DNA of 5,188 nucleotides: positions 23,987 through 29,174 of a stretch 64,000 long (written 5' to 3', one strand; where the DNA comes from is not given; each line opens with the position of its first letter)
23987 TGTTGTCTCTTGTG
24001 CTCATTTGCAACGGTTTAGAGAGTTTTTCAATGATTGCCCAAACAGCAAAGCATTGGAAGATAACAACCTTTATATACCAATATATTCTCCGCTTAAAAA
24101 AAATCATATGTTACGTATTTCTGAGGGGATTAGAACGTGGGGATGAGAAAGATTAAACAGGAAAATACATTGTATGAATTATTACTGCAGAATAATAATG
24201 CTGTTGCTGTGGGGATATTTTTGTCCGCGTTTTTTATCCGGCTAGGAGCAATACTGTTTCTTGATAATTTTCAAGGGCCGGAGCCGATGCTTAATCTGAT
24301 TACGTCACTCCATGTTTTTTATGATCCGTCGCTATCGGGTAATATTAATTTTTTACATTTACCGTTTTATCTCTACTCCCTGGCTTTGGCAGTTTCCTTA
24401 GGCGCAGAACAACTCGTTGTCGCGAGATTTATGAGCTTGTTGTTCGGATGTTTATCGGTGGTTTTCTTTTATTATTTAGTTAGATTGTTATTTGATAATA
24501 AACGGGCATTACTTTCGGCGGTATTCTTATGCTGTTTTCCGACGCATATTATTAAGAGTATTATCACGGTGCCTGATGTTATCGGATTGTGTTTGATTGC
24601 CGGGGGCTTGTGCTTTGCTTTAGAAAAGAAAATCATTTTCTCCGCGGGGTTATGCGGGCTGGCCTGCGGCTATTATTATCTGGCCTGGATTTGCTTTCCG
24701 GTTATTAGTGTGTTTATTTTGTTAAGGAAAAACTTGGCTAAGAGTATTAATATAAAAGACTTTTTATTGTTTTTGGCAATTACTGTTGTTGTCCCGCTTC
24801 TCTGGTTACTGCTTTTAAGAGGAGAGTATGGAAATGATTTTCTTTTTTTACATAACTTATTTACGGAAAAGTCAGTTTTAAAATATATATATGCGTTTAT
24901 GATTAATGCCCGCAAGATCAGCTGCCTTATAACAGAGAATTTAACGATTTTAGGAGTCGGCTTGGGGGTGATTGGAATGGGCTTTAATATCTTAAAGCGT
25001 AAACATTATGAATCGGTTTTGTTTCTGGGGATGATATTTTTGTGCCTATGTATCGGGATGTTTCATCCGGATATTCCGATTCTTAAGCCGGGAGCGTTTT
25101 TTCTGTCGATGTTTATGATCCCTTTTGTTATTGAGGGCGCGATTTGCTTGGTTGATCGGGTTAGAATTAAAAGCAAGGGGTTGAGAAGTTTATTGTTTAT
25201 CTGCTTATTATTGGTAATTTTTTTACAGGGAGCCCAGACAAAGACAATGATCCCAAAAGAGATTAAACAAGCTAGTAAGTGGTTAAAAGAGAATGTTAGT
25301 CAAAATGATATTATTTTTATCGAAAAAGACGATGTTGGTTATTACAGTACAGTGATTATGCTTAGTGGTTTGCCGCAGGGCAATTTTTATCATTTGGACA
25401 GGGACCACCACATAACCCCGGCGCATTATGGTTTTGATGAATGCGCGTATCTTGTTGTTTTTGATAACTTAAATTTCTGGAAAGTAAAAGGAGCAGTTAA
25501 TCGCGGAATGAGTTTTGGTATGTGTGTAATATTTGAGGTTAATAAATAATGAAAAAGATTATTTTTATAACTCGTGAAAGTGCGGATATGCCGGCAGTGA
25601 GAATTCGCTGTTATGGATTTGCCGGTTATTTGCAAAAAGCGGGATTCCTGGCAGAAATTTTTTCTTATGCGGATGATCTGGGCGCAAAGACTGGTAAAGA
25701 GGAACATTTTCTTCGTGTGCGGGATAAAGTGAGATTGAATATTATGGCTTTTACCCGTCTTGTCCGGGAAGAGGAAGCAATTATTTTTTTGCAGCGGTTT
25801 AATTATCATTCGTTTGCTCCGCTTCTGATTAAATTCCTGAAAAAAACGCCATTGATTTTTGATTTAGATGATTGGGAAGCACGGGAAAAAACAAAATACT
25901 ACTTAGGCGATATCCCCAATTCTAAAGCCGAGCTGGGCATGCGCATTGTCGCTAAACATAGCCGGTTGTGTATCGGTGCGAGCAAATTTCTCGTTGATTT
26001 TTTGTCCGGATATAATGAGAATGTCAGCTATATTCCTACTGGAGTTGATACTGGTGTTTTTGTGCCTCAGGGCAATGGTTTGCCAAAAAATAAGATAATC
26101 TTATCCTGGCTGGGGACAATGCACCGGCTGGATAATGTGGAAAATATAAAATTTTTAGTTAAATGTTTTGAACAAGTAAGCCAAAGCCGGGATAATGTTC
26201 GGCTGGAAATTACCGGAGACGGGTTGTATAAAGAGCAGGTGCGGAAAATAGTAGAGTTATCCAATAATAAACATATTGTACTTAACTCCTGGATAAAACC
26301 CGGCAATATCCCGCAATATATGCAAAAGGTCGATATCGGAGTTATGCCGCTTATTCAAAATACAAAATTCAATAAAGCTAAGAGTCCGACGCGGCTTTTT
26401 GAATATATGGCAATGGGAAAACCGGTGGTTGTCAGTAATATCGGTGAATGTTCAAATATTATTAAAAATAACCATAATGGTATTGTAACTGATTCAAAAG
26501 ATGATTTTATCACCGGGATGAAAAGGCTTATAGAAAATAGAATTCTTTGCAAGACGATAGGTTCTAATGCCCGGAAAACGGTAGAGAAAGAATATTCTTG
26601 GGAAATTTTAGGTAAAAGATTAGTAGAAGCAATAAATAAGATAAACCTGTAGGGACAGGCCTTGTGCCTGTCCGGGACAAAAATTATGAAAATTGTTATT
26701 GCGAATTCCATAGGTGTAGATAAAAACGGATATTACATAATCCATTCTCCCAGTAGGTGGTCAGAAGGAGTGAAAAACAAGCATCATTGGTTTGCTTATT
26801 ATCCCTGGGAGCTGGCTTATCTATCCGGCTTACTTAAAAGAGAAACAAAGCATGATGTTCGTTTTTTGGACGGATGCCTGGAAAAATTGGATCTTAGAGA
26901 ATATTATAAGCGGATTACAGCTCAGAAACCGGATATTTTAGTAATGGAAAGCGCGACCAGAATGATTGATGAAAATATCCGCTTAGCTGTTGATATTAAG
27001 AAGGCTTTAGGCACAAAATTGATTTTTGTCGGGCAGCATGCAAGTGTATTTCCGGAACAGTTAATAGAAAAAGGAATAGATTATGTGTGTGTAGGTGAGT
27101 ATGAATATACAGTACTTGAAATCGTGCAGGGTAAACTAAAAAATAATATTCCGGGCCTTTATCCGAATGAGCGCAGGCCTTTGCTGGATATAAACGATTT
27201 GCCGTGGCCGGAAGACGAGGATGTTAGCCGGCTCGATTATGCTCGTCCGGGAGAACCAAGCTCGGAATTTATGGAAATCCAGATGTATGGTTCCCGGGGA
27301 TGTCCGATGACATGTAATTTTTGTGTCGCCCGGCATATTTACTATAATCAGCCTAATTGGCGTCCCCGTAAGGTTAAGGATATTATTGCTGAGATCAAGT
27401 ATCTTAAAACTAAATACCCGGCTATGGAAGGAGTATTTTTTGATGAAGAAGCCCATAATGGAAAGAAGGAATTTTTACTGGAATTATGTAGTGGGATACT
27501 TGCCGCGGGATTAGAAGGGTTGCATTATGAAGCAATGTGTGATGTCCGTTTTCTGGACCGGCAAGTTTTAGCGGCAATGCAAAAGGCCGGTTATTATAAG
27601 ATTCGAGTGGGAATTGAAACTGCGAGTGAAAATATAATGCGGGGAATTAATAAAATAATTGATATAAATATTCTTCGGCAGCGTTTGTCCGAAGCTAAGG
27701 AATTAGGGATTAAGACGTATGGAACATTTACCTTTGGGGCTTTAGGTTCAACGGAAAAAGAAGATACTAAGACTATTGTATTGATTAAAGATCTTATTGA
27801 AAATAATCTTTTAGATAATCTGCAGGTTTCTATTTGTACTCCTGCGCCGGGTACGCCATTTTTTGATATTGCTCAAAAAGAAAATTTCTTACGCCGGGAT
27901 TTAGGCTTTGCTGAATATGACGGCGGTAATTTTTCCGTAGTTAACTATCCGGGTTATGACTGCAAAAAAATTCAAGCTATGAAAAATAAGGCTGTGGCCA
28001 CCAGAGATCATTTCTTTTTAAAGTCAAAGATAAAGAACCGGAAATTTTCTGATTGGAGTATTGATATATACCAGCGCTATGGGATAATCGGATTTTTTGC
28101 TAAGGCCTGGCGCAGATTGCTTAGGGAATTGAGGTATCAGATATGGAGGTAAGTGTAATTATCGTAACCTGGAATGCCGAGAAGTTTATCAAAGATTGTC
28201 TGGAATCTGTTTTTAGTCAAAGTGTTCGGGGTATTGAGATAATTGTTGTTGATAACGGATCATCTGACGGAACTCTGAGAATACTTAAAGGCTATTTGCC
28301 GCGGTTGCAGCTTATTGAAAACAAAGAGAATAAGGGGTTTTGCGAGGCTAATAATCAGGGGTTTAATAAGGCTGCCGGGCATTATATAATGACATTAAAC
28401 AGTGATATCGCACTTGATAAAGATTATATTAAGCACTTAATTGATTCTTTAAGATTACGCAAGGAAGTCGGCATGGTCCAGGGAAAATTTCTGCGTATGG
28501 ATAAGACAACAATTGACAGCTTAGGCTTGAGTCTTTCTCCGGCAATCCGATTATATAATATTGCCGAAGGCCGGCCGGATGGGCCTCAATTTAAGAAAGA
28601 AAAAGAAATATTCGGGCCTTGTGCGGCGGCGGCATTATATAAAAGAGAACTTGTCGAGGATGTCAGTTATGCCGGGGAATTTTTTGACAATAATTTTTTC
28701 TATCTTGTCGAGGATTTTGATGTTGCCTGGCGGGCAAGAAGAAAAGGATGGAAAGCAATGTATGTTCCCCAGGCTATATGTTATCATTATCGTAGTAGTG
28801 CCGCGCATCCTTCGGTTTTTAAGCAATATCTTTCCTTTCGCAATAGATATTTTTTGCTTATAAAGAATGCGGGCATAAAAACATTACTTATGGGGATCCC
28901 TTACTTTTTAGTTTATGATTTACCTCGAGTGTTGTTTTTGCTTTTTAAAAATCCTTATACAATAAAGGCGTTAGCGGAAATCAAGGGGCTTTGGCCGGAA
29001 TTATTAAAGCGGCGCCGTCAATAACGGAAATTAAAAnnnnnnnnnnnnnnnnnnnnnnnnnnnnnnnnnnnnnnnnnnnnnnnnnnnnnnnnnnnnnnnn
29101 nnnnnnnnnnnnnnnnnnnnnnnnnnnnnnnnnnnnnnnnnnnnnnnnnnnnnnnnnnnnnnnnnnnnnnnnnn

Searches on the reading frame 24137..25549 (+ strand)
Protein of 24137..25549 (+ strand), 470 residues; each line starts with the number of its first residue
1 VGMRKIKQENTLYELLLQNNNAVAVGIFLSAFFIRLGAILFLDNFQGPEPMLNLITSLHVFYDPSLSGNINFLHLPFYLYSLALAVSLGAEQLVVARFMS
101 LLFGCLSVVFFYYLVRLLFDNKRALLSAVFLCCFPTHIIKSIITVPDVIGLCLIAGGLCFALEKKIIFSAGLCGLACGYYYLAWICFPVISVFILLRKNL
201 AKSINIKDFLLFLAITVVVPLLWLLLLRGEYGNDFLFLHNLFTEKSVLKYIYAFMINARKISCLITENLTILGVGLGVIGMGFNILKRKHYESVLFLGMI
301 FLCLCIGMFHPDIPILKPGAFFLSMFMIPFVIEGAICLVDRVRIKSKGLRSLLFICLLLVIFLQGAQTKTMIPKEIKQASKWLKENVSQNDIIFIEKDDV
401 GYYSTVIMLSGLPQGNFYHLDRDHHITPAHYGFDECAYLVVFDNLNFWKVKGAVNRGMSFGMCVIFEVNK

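Call 9: search_protein_families(library=pfam, proteins=[window:24137-25549:+], max_evalue=0.001)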
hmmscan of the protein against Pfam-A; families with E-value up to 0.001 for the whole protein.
window:24137-25549:+ (470 aa): 1 family
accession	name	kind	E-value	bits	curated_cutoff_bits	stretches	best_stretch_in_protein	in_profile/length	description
PF13231.12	PMT_2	-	4.4e-06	27.4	26.1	1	76-223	4-159/160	Dolichyl-phosphate-mannose-protein mannosyltransferase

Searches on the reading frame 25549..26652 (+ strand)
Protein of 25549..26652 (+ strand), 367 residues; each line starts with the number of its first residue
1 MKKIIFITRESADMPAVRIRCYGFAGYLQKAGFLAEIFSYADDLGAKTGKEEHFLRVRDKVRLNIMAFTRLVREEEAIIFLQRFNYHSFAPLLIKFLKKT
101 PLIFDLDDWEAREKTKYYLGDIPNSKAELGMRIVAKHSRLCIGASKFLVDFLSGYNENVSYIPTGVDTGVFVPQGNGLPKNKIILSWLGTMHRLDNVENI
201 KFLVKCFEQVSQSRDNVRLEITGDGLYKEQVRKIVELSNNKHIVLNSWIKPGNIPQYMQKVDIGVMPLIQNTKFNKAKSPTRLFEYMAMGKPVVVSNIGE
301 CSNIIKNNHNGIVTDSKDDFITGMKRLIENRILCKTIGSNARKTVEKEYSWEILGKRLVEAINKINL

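Call 9: search_protein_families(library=pfam, proteins=[window:25549-26652:+], max_evalue=0.001)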
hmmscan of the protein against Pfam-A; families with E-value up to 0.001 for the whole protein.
window:25549-26652:+ (367 aa): 3 families
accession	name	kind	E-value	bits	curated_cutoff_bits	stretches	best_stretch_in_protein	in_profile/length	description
PF00534.26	Glycos_transf_1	-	2.7e-23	82.8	26.4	1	190-343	20-171/172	Glycosyl transferases group 1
PF13692.12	Glyco_trans_1_4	-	4e-22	79.4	27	1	185-330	4-142/142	Glycosyl transferases group 1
PF13524.12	Glyco_trans_1_2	-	3.3e-12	47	25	1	207-352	6-136/144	Glycosyl transferase-like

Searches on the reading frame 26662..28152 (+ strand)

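Call 9: search_protein_families(library=pfam, proteins=[window:26662-28152:+], max_evalue=0.001)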
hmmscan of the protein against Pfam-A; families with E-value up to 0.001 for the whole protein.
window:26662-28152:+ (496 aa): 2 families
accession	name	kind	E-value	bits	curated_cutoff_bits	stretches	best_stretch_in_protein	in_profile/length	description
PF04055.27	Radical_SAM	-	5.1e-12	46.7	29.5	1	211-367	4-158/166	Radical SAM superfamily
PF02310.24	B12-binding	-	1.3e-10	41.6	32.1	1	47-154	13-120/121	B12 binding domain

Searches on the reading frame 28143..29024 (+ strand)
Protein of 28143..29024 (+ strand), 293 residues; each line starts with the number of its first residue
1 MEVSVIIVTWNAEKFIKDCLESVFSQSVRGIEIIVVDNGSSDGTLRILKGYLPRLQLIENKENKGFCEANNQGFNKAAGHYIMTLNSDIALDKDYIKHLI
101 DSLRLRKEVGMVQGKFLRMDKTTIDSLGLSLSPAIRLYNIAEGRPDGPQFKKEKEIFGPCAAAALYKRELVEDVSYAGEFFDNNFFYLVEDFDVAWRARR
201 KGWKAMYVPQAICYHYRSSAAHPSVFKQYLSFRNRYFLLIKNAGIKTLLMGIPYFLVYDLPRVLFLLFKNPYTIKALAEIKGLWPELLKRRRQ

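Call 9: search_protein_families(library=pfam, proteins=[window:28143-29024:+], max_evalue=0.001)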
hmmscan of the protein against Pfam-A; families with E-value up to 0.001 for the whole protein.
window:28143-29024:+ (293 aa): 5 families
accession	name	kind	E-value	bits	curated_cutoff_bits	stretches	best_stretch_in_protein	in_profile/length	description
PF00535.33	Glycos_transf_2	-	1.4e-29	103.6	23.3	1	4-174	1-167/168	Glycosyl transferase family 2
PF13641.12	Glyco_tranf_2_3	-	1.5e-19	71.4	27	1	3-235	3-226/230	Glycosyltransferase like family 2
PF13632.12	Glyco_trans_2_3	-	1.7e-08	35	27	1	81-247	1-156/198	Glycosyl transferase family group 2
PF10111.15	Glyco_tranf_2_2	-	3.3e-07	30.5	27.3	1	4-106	1-112/276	Glycosyltransferase like family 2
PF13506.12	Glyco_transf_21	-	5.6e-05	23.1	21.7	1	71-214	23-153/174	Glycosyl transferase family 21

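Call 66: search_protein_families(library=ncbifam, proteins=[window:28143-29024:+], max_evalue=1e-10)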
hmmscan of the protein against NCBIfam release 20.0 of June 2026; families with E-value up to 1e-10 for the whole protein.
window:28143-29024:+ (293 aa): 13 families
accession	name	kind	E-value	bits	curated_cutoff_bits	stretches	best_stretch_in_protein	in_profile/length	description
TIGR03937.1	PgaC_IcaA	equivalog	5.4e-23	81.6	422.3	1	2-216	46-251/407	poly-beta-1,6-N-acetyl-D-glucosamine synthase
NF007482.0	PRK10073.1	equivalog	3e-17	62.6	423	1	2-101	7-108/334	glycosyltransferase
NF041875.1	EPS_EpsD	equivalog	1.2e-16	61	370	1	3-101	1-102/325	exopolysaccharide biosynthesis glycosyltransferase EpsD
TIGR03965.1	mycofact_glyco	equivalog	7.4e-16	58.1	280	1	2-217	75-282/467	mycofactocin biosynthesis glycosyltransferase MftF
NF047683.1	TeichurnBiosyTuaG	equivalog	7.9e-15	55.2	400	1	2-102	7-110/252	teichuronic acid biosynthesis protein TuaG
TIGR03111.1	glyc2_xrt_Gpos1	hypoth_equivalog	1.4e-13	50.5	363.95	1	2-127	50-179/439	TIGR03111 family XrtG-associated glycosyltransferase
TIGR04283.1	glyco_like_mftF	equivalog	1.6e-13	50.7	182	1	3-118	1-113/221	TIGR04283 family arsenosugar biosynthesis glycosyltransferase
NF053739.1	GlytfEpsEBac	equivalog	4.8e-13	48.7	450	1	2-120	2-124/265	glycosyltransferase EpsE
NF038299.1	EPS_HpsN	equivalog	1.4e-12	47.2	425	1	2-218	2-223/317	hormogonium polysaccharide biosynthesis glycosyltransferase HpsN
TIGR04242.1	nodulat_NodC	equivalog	2.8e-12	46.3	550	1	2-214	49-263/395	chitooligosaccharide synthase NodC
NF041394.1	GtaseAglG_Halo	equivalog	3e-12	46.5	440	1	1-106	1-110/304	glucosyl-dolichyl phosphate glucuronosyltransferase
NF038302.1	EPS_HpsE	equivalog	3e-12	46.1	300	1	1-216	1-223/307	hormogonium polysaccharide biosynthesis glycosyltransferase HpsE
NF050050.1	ProtGlycPglI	equivalog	4.1e-11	42.8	500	1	3-102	4-107/306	GalNAc(5)-diNAcBac-PP-undecaprenol beta-1,3-glucosyltransferase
